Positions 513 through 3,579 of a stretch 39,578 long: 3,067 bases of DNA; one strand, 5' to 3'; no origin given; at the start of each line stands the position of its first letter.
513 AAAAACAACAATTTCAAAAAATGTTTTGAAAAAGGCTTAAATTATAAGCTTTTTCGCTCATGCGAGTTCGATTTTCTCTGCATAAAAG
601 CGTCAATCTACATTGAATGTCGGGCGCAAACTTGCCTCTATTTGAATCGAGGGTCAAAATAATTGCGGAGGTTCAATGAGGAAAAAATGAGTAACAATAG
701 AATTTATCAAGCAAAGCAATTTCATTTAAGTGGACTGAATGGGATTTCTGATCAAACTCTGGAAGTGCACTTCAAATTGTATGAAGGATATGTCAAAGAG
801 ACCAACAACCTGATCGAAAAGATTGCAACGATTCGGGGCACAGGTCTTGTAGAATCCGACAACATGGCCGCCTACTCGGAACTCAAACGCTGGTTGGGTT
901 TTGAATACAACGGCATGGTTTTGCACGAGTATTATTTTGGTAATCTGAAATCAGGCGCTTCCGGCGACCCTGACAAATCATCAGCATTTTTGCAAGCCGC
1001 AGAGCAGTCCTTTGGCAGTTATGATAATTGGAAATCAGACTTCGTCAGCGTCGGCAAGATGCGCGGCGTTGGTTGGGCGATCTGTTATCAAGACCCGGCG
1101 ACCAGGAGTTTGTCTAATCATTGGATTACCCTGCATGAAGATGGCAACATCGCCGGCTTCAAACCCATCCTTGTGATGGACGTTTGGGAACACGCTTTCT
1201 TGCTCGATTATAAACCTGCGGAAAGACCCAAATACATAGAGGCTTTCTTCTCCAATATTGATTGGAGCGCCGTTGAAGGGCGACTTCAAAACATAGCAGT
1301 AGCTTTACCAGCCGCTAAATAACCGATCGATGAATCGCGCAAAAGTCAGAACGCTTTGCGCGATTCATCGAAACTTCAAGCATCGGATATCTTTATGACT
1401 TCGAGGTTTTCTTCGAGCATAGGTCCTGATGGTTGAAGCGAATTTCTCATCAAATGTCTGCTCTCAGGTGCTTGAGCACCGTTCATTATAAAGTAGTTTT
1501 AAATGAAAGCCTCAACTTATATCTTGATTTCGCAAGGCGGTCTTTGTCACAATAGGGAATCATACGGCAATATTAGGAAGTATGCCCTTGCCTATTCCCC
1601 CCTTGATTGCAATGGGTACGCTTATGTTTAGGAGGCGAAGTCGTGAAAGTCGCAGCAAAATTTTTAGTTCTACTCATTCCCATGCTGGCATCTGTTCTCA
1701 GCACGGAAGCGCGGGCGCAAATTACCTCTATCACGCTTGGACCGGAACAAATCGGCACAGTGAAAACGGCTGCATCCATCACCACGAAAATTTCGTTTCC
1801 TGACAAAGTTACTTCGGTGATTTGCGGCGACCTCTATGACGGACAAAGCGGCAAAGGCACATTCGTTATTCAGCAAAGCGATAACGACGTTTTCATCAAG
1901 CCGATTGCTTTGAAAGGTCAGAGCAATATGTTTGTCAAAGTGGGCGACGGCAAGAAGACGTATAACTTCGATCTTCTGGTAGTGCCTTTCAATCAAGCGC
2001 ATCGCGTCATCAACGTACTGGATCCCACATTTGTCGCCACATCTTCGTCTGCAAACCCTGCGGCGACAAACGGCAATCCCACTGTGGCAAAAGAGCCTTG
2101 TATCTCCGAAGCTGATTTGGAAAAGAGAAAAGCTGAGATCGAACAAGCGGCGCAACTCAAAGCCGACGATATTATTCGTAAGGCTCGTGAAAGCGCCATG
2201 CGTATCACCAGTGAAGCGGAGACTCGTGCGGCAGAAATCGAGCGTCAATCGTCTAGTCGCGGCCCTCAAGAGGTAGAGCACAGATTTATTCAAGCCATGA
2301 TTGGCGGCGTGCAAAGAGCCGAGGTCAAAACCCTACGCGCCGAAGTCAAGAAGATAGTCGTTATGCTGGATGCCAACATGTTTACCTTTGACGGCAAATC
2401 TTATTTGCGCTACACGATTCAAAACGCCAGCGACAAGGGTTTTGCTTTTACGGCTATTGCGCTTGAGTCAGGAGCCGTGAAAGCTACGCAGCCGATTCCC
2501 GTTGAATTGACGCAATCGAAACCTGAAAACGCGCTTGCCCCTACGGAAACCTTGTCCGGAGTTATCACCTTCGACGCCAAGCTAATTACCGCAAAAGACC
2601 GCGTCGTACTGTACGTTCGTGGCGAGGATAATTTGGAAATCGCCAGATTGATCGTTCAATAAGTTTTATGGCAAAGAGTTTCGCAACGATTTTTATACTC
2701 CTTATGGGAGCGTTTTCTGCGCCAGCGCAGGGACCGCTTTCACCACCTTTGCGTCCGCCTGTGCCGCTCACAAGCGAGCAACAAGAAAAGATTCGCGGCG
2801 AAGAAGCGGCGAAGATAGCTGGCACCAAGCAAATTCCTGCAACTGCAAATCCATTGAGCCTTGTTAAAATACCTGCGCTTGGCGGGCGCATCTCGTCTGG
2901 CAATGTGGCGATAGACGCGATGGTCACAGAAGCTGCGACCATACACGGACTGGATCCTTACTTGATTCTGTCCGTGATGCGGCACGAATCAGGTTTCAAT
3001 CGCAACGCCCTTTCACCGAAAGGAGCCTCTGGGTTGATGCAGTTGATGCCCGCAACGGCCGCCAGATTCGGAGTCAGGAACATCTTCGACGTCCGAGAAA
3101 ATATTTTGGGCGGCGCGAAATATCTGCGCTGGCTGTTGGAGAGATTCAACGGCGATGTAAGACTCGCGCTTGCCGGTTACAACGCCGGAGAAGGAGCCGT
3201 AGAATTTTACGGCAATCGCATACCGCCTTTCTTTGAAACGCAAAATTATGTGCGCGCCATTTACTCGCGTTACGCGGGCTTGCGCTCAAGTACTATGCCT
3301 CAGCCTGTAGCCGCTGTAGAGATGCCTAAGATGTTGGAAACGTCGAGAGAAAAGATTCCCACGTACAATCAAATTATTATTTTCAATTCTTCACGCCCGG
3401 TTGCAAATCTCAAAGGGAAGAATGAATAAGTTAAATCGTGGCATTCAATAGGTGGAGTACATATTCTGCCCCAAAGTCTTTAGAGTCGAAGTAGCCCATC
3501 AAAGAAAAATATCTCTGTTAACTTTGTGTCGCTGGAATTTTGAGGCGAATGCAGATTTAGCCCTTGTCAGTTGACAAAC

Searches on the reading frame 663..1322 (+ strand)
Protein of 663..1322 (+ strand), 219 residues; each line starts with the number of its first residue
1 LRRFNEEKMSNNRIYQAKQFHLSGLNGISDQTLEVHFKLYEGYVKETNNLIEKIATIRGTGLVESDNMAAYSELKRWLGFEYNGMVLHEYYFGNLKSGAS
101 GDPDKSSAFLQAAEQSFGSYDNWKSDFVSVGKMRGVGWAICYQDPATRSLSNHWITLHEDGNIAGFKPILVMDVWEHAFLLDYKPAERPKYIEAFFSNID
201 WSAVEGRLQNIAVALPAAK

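Call 40: search_protein_families(library=pfam, proteins=[window:663-1322:+], max_evalue=0.001)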
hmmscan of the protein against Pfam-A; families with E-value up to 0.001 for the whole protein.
window:663-1322:+ (219 aa): 2 families
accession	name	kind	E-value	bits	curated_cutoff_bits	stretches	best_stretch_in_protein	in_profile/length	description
PF02777.23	Sod_Fe_C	-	3.7e-23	81.9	20.9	1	107-206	3-101/102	Iron/manganese superoxide dismutases, C-terminal domain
PF00081.27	Sod_Fe_N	-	1.3e-05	26.1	27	1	28-95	18-81/82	Iron/manganese superoxide dismutases, alpha-hairpin domain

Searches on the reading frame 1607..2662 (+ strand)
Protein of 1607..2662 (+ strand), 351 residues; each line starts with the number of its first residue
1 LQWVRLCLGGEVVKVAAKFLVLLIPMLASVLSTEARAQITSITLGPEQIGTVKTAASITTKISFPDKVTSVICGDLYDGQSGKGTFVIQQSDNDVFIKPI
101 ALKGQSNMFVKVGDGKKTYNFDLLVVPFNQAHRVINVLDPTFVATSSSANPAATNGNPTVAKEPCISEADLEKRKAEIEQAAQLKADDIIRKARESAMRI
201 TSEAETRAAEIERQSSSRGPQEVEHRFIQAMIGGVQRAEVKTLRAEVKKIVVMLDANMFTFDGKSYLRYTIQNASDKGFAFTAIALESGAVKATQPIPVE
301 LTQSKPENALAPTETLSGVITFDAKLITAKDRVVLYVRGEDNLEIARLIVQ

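Call 40: search_protein_families(library=pfam, proteins=[window:1607-2662:+], max_evalue=0.001)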
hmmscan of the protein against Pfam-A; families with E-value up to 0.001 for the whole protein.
window:1607-2662:+ (351 aa): 1 family
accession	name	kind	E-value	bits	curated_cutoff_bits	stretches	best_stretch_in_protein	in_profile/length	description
PF03524.21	CagX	-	0.00028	21.2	34.2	1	40-130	4-87/198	Conjugal transfer protein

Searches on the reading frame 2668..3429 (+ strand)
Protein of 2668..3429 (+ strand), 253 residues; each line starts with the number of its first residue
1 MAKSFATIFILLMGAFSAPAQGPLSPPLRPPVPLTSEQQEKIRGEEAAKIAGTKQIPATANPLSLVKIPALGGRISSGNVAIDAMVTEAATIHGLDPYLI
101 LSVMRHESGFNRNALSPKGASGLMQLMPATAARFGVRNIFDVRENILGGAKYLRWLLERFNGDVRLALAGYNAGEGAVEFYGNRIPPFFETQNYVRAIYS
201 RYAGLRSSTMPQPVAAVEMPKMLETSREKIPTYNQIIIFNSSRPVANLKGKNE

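Call 40: search_protein_families(library=pfam, proteins=[window:2668-3429:+], max_evalue=0.001)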
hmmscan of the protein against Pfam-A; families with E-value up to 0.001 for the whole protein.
window:2668-3429:+ (253 aa): 1 family
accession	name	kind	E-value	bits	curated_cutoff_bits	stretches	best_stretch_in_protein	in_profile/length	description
PF01464.25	SLT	-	5.9e-28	97.2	21.3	1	86-181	3-104/117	Transglycosylase SLT domain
